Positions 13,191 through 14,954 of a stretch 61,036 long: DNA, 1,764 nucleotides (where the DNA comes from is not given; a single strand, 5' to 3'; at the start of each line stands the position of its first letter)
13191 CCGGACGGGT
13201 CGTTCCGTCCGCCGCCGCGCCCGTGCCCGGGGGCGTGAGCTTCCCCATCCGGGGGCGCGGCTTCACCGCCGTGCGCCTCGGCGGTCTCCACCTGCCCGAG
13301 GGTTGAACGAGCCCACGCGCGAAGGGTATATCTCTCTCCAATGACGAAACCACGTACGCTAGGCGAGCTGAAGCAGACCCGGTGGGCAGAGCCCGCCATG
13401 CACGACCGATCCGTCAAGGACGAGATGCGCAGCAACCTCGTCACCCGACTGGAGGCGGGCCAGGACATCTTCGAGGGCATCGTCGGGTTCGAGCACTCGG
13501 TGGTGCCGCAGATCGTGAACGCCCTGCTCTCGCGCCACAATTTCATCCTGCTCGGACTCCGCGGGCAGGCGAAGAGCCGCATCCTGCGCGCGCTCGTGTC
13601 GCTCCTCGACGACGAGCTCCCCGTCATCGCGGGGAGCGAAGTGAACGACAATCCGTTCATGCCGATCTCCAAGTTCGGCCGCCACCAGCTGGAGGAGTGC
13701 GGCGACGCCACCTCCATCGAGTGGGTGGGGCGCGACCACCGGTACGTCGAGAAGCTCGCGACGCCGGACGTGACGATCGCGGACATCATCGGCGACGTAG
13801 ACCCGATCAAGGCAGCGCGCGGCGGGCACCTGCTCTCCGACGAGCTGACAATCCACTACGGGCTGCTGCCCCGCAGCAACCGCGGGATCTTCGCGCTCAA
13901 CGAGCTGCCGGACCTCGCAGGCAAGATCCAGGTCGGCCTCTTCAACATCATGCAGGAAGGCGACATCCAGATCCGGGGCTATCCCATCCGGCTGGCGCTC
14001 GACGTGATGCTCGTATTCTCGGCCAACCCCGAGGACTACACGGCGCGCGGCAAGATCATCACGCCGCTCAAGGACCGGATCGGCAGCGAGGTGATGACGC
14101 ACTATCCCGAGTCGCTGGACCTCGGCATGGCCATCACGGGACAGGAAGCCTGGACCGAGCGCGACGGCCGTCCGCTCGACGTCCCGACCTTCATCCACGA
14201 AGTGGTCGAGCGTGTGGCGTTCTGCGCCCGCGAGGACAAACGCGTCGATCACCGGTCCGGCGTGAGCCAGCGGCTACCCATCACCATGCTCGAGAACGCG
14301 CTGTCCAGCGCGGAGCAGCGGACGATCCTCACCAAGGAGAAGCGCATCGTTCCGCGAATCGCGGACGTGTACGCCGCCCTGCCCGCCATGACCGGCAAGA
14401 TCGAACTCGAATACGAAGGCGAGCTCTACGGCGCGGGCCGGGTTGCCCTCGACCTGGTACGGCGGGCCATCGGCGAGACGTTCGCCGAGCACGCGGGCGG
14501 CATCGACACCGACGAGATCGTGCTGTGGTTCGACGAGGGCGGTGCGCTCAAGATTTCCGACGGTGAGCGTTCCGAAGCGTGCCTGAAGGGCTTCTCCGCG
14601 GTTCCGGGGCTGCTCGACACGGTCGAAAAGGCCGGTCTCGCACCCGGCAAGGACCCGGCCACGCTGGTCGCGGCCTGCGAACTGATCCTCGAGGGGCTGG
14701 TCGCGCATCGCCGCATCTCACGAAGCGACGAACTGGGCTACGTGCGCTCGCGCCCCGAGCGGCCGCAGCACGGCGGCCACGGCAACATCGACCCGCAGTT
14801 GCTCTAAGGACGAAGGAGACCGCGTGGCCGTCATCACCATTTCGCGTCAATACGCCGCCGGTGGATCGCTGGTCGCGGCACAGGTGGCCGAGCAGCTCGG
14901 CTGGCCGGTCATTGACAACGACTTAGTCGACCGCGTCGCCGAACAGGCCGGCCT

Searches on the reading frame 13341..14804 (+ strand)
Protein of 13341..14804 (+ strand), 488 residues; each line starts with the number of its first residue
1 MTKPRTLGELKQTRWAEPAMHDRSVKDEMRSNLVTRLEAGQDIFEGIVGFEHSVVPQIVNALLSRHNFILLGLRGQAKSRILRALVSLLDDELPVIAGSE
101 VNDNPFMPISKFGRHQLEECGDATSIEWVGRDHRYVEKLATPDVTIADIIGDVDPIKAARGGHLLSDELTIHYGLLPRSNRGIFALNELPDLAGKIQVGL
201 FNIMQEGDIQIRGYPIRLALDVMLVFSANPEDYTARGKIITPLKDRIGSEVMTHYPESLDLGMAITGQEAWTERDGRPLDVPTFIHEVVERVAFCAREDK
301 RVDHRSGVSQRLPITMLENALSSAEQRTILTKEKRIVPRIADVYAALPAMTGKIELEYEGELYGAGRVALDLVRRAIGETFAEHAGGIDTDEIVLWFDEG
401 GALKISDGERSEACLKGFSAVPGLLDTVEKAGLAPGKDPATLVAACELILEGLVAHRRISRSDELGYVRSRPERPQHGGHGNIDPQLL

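Call 54: search_protein_families(library=ncbifam, proteins=[window:13341-14804:+], max_evalue=0.00001)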
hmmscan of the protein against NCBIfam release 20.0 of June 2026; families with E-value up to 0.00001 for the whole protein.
window:13341-14804:+ (488 aa): 3 families
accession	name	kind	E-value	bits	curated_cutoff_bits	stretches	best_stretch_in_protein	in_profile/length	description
TIGR02442.1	Cob-chelat-sub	hypoth_equivalog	9.9e-07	27.6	779.45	1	68-273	28-218/641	putative cobaltochelatase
TIGR02030.1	BchI-ChlI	equivalog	4.1e-06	26.2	466.95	1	68-252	28-201/337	magnesium chelatase ATPase subunit I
TIGR02031.1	BchD-ChlD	equivalog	4.3e-06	25.7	499.55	1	72-273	23-184/608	magnesium chelatase ATPase subunit D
